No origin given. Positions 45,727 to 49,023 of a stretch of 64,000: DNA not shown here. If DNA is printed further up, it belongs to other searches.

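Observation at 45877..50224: TIR / sugar-binding PBP / HAD phosphatase / PfkB kinase in one 998-aa protein, co-transcribed with rpiB and a ROK kinase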

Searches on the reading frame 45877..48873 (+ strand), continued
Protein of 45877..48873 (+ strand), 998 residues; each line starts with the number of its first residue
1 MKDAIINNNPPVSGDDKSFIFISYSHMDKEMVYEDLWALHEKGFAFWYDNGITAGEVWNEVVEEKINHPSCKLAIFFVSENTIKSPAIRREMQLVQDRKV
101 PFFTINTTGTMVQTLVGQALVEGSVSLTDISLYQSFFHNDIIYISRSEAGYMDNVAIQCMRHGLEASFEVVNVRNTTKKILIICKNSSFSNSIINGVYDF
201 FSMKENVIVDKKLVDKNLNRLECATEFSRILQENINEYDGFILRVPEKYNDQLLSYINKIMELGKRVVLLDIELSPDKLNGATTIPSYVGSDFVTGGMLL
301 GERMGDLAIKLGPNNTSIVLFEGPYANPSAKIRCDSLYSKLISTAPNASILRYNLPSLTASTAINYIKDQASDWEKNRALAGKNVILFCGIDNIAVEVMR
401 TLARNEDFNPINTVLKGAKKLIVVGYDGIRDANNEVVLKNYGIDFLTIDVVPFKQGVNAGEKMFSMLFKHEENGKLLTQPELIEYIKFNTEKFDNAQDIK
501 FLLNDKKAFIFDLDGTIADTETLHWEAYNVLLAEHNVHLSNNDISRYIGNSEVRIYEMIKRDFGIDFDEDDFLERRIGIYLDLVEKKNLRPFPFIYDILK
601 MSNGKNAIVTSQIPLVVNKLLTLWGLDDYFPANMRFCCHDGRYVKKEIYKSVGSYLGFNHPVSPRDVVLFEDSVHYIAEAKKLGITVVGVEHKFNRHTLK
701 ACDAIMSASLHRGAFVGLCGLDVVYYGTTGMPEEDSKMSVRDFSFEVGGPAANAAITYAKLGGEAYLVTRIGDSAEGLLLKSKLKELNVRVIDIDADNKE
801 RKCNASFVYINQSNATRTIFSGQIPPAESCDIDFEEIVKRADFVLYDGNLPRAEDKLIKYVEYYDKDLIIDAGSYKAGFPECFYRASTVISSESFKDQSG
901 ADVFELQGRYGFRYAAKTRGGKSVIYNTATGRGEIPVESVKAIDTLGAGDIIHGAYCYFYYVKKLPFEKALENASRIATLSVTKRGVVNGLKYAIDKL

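Call 52: search_protein_families(library=pfam, proteins=[L099:8549-10618:+, L098:7313-9406:+, L098:5933-6451:+, L098:6448-7302:+, L099:4998-5540:+, L001:4916-5851:+, L001:5863-6171:+, L001:3178-4989:+, L011:14498-14935:+, L011:9149-9835:-], max_evalue=0.01)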
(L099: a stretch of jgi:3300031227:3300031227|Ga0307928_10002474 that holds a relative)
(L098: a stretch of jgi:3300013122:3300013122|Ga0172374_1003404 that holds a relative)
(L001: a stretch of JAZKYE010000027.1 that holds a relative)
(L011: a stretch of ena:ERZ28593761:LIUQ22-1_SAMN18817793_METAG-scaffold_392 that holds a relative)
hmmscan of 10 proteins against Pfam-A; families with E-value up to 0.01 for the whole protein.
L099:8549-10618:+ (689 aa): 1 family
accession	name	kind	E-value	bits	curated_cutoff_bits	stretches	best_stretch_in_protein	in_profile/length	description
PF18936.5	DUF5684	-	0.0092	17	27.4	0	1-68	14-81/81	Family of unknown function (DUF5684)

L098:7313-9406:+ (697 aa): 0 families

L098:5933-6451:+ (172 aa): 1 family
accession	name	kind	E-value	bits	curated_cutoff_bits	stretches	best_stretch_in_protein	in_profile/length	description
PF10686.14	YAcAr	-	0.00031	20.9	28.2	1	26-77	16-66/66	YspA, cpYpsA-related SLOG family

L098:6448-7302:+ (284 aa): 0 families

L099:4998-5540:+ (180 aa): 6 families
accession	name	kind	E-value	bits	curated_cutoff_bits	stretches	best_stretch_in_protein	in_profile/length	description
PF00132.30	Hexapep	-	1.4e-19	69.3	27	1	121-155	2-36/36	Bacterial transferase hexapeptide (six repeats)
PF14602.12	Hexapep_2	-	1e-12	48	27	1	120-155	1-34/34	Hexapeptide repeat of succinyl-transferase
PF25084.1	LbH_EIF2B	-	2.7e-06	27.8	54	0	126-156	72-102/105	EIF2B subunit epsilon LbH domain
PF12464.13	Mac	-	3.1e-06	27.7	22.1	1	4-48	8-53/53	Maltose acetyltransferase hexapeptide capping motif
PF21711.3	DCTN5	-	2e-05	24.7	40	0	47-103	87-143/182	Dynactin subunit 5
PF25087.1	GMPPB_C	-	0.0005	20.2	39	0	121-154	5-38/110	GMPPB C-terminal domain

L001:4916-5851:+ (311 aa): 4 families
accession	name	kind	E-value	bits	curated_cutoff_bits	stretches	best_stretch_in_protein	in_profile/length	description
PF00165.29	HTH_AraC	-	1.8e-20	73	26.6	2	269-306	6-42/42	Bacterial regulatory helix-turn-helix proteins, AraC family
PF12833.13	HTH_18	-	7.6e-19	68.2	33.6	1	228-306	1-79/80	Helix-turn-helix domain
PF07883.17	Cupin_2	-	0.00047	20.3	27.2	1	58-101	16-58/70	Cupin domain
PF05899.18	Cupin_3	-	0.0033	17.5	23.5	1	56-96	20-61/74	EutQ-like cupin domain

L001:5863-6171:+ (102 aa): 2 families
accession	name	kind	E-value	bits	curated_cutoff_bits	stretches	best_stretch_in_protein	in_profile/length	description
PF21838.2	DUF6897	-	9.9e-07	28.8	23.9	1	46-99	3-58/58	Domain of unknown function (DUF6897)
PF10842.14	DUF2642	-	0.0062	16.9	22.7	0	46-96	12-62/64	Protein of unknown function (DUF2642)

L001:3178-4989:+ (603 aa): 10 families
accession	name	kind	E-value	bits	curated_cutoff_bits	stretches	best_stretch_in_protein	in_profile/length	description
PF00664.28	ABC_membrane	-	3e-48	165.3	28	1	42-307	1-270/274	ABC transporter transmembrane region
PF00005.33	ABC_tran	-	4.3e-28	99.1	25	1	377-526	1-137/137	ABC transporter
PF02463.25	SMC_N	-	9.1e-05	22.4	40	0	497-567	136-210/220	RecF/RecN/SMC N terminal domain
PF13401.12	AAA_22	-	0.00023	21.9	27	1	387-442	5-56/130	AAA domain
PF13476.12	AAA_23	-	0.00052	21.2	27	1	382-407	17-39/201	AAA domain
PF09818.15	ABC_ATPase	-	0.00057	19.4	23.2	0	469-568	130-230/283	P-loop domain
PF06472.20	ABC_membrane_2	-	0.0015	18.4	24.4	1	35-219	10-194/269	ABC transporter transmembrane region 2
PF03193.22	RsgA_GTPase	-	0.0028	17.9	30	1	372-416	92-135/174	RsgA GTPase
PF13604.12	AAA_30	-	0.0036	17.5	27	0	383-419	14-50/191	AAA domain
PF06414.18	Zeta_toxin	-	0.0073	16.2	22.3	0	392-462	21-98/199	Zeta toxin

L011:14498-14935:+ (145 aa): 0 families

L011:9149-9835:- (228 aa): 0 families

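Call 62: search_protein_families(library=pfam, proteins=[P0091, P0034, P0038, P0049, P0120, L017:2561-4669:+, L017:1-996:+, P0041, P0044, P0081], max_evalue=0.05)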
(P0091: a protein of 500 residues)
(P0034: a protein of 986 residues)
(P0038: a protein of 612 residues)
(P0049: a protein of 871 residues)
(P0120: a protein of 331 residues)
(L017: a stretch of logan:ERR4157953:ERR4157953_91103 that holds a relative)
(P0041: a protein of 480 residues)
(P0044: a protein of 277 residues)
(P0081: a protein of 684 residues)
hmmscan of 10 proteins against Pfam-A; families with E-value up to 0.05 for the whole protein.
P0091 (500 aa): 1 family
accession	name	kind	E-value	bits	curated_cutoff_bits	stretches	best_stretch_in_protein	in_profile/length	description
PF13676.11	TIR_2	-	1.6e-12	48.4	28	1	21-108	2-92/122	TIR domain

P0034 (986 aa): 7 families
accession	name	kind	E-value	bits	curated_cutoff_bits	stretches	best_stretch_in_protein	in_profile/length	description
PF13419.12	HAD_2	-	6.8e-24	85.4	23.8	1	506-688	1-178/178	Haloacid dehalogenase-like hydrolase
PF00294.29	PfkB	-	5.3e-16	59.3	25.8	2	713-829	6-119/302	pfkB family carbohydrate kinase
PF00702.32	Hydrolase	-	1.9e-12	48.4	26.4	1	504-672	2-181/191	haloacid dehalogenase-like hydrolase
PF13407.12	Peripla_BP_4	-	3.2e-06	27.3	35.1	1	249-467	67-255/258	Periplasmic binding protein domain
PF12710.13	HAD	-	1.6e-05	25.8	27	1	506-639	1-130/189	haloacid dehalogenase-like hydrolase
PF13676.11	TIR_2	-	4.9e-05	24.3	28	1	7-112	1-93/122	TIR domain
PF25109.1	HAD_PNKP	-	0.015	15.9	27.6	0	504-534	2-32/143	Polynucleotide kinase PNKP phosphatase domain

P0038 (612 aa): 3 families
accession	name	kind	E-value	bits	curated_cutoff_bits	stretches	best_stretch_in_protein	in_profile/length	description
PF13419.12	HAD_2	-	3e-19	70.3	23.8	1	409-584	2-178/178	Haloacid dehalogenase-like hydrolase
PF00702.32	Hydrolase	-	8.2e-07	30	26.4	1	407-566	3-179/191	haloacid dehalogenase-like hydrolase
PF13407.12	Peripla_BP_4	-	2e-05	24.7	35.1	1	104-362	36-257/258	Periplasmic binding protein domain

P0049 (871 aa): 8 families
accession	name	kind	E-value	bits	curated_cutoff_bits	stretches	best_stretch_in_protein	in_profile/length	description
PF13407.12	Peripla_BP_4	-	7.6e-10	39.2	35.1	2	140-314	35-190/258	Periplasmic binding protein domain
PF07895.16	DUF1673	-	0.00011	22.6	30.4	0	36-114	119-195/204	Protein of unknown function (DUF1673)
PF02109.21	DAD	-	0.002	18.9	27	0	55-94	28-67/109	DAD family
PF13705.11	TRC8_N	-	0.0038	16.6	27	0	27-113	92-177/494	TRC8 N-terminal domain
PF07690.21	MFS_1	-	0.0066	15.8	33.4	0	461-519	208-269/347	Major Facilitator Superfamily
PF20154.4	LNT_N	-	0.0074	16.9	27.1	0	38-122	32-116/159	Apolipoprotein N-acyltransferase N-terminal domain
PF06738.18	ThrE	-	0.019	14.9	26.3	0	42-90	130-178/241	Putative threonine/serine exporter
PF13377.12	Peripla_BP_3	-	0.028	14.9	26.5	0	362-409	115-161/167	Periplasmic binding protein-like domain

P0120 (331 aa): 0 families

L017:2561-4669:+ (702 aa): 2 families
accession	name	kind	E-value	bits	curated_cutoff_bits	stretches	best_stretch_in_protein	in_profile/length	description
PF02026.21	RyR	-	2.5e-15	56.9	27.4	1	492-570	11-89/91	RyR domain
PF14559.12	TPR_19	-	0.0087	16.8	25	1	630-677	9-53/68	Tetratricopeptide repeat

L017:1-996:+ (331 aa): 3 families
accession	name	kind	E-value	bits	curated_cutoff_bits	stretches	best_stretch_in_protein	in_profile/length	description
PF02368.24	Big_2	-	4.1e-12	46.3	22.8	1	80-156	2-77/79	Bacterial Ig-like domain (group 2)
PF13828.11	DUF4190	-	0.0035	17.5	35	1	274-311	1-37/62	Domain of unknown function (DUF4190)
PF03600.22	CitMHS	-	0.0036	16.9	31.9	1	228-330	193-264/336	Citrate transporter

P0041 (480 aa): 4 families
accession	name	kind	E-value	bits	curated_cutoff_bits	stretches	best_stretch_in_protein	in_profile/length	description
PF00294.29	PfkB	-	1.7e-20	74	25.8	1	221-470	12-297/302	pfkB family carbohydrate kinase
PF13419.12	HAD_2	-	2.5e-13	51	23.8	1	15-184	2-178/178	Haloacid dehalogenase-like hydrolase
PF12710.13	HAD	-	6.6e-05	23.9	27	1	14-154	1-141/189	haloacid dehalogenase-like hydrolase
PF00702.32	Hydrolase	-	0.00017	22.5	26.4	1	12-168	2-181/191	haloacid dehalogenase-like hydrolase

P0044 (277 aa): 1 family
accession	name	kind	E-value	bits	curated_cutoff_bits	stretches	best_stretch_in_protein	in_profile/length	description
PF00294.29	PfkB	-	6.4e-25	88.5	25.8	2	5-113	7-111/302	pfkB family carbohydrate kinase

P0081 (684 aa): 3 families
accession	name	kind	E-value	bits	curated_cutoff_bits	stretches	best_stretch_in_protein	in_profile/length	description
PF00710.25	Asparaginase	-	1e-24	87.6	22.5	1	3-171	1-160/193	Asparaginase, N-terminal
PF00294.29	PfkB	-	1.2e-22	81.1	25.8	1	420-676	6-296/302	pfkB family carbohydrate kinase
PF09022.15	Staphostatin_A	-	0.028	14.8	24.1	0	293-349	15-71/105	Staphostatin A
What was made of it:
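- On Type-I periplasmic binding protein fold (Peripla_BP_4 / RbsB-LacI): The relative P0049 scores 39.2 bits (call 62).
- Checked: The relative P0049 passes the Pfam cutoff (39.2 bits, call 62).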

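Call 72: find_encoding_contigs(protein=P0038, flank=8000, max_places=3)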
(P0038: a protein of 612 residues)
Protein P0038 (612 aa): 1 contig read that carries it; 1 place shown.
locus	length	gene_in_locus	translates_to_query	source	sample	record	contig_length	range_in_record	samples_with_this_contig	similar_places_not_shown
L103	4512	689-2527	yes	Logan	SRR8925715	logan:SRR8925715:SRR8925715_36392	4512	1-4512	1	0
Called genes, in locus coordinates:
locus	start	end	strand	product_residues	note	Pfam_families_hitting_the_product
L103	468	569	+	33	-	-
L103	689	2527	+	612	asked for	PF13407:Peripla_BP_4 (faint), PF00702:Hydrolase (weak), PF13419:HAD_2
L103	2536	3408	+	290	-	PF00294:PfkB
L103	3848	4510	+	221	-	?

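Call 73: find_encoding_contigs(protein=P0041, flank=8000, max_places=3)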
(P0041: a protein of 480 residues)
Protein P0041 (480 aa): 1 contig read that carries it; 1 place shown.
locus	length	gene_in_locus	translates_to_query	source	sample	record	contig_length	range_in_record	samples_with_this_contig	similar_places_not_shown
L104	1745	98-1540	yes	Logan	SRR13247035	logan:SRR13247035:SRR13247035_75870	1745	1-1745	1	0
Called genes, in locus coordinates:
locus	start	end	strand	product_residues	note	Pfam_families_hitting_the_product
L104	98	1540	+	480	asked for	PF13419:HAD_2, PF00294:PfkB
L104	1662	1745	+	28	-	?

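Call 77: find_related_loci(query=A1, collection=viral_contigs, flank=8000)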
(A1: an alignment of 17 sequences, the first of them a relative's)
Query A1 (998 aa) in viral_contigs; peptide patterns used: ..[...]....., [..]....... (x = any residue, [..] = any of these).
64 stretches matched a pattern, but none encodes a relative of the query by tblastn (E <= 1e-3).

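Call 80: search_protein_families(library=padloc, proteins=[L009:4371-6743:-, L009:7273-8061:+, L009:8426-9286:+, L009:9299-9868:+, L009:13118-14011:+, L009:14004-15269:+, L099:8549-10618:+, L098:7313-9406:+, L098:5933-6451:+, L098:6448-7302:+], max_evalue=0.001)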
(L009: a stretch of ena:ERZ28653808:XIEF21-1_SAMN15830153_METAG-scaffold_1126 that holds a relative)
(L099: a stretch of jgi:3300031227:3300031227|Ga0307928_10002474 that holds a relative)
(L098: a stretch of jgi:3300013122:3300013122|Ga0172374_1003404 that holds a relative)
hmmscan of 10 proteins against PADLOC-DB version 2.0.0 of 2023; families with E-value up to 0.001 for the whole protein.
L009:4371-6743:- (790 aa): 4 families
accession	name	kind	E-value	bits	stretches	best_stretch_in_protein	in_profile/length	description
PDLC05062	PDC-S66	-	1.5e-06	25.9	1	137-232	118-212/282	-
PDLC01169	TPR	-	3.6e-06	24.5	0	394-505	111-217/252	TPR repeats containing protein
PDLC02012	SAVED5--SAVED_TIR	-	0.00012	19.3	1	167-236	14-80/404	-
PDLC00420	ThsB1|ThsB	-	0.0002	18.6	1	168-234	3-69/319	TIR-like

L009:7273-8061:+ (262 aa): 0 families

L009:8426-9286:+ (286 aa): 0 families

L009:9299-9868:+ (189 aa): 0 families

L009:13118-14011:+ (297 aa): 8 families
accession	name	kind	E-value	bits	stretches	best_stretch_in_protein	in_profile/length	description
PDLC04606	PDC-M37B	-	2.6e-08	31.4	0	89-150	207-272/390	-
PDLC00914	TRIP13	-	6e-08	30.5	1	120-210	141-235/302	TRIP13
PDLC03838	DolB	-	2.1e-07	28.5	1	36-64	170-198/375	-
PDLC04605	PDC-M37B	-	6.4e-06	23.5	0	73-147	322-399/518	-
PDLC02196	IetA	-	5.8e-05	20.7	0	29-64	119-154/374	-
PDLC04140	mad8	-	0.00011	19.9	1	25-135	20-86/314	mads_8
PDLC04956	PDC-S20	-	0.0003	18.3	0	114-145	172-203/450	-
PDLC01993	RtcR--CARF_AAA_HTH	-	0.00035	17.1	0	4-52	176-224/523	-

L009:14004-15269:+ (421 aa): 0 families

L099:8549-10618:+ (689 aa): 0 families

L098:7313-9406:+ (697 aa): 0 families

L098:5933-6451:+ (172 aa): 0 families

L098:6448-7302:+ (284 aa): 0 families
